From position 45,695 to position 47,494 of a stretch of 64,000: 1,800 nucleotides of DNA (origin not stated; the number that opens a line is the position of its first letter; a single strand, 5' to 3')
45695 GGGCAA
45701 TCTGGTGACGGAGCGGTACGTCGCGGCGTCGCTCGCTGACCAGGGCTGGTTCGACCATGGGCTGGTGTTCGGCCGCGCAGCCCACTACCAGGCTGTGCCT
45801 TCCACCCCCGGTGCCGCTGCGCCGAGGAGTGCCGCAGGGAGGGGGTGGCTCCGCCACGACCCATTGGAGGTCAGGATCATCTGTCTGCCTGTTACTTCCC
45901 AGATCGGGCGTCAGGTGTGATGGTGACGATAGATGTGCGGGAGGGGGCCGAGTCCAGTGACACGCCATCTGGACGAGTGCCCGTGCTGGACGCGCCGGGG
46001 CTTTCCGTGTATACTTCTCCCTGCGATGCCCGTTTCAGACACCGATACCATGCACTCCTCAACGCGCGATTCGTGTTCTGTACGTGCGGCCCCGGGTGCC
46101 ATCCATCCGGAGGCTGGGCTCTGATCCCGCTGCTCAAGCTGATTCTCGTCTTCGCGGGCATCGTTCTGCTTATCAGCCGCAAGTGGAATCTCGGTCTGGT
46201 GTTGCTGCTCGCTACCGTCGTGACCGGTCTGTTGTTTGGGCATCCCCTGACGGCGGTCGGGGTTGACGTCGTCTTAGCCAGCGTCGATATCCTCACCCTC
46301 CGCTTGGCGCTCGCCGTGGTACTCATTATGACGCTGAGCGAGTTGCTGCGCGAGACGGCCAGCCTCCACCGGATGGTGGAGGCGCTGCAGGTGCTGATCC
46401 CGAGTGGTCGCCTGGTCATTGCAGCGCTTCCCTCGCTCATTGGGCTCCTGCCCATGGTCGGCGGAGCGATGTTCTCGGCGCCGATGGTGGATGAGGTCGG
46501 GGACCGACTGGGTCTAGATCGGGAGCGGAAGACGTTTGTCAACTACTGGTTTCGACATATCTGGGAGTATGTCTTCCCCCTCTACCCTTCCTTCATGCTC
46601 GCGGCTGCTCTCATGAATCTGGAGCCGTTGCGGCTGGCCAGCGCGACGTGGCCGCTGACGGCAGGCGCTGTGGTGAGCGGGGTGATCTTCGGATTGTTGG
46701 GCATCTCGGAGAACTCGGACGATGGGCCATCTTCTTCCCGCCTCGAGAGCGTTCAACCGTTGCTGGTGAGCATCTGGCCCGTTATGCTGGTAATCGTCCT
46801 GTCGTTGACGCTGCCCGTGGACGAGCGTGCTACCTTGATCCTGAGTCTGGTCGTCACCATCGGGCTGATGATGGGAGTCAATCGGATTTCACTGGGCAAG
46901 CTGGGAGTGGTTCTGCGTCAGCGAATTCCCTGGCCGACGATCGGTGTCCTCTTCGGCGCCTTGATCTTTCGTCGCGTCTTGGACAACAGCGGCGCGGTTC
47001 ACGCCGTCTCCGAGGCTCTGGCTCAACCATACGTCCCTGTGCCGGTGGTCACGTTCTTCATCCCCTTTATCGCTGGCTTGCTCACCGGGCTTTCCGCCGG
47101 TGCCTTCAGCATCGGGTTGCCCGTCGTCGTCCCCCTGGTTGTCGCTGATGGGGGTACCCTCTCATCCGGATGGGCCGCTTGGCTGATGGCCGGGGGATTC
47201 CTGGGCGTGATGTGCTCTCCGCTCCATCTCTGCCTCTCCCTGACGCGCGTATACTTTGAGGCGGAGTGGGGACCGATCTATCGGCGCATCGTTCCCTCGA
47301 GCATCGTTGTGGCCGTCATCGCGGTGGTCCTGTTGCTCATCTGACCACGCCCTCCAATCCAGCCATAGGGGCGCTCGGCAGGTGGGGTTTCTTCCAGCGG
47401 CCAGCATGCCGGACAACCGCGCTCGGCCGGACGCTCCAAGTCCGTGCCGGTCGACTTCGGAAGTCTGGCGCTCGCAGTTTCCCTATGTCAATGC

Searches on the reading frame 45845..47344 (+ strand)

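Call 8: search_protein_families(library=pfam, proteins=[window:45845-47344:+], max_evalue=0.001)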
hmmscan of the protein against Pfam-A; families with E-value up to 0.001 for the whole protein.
window:45845-47344:+ (499 aa): 1 family
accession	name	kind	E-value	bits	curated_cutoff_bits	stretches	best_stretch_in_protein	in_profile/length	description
PF04165.18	DUF401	-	5.7e-51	174.5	24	1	99-499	5-393/393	Protein of unknown function (DUF401)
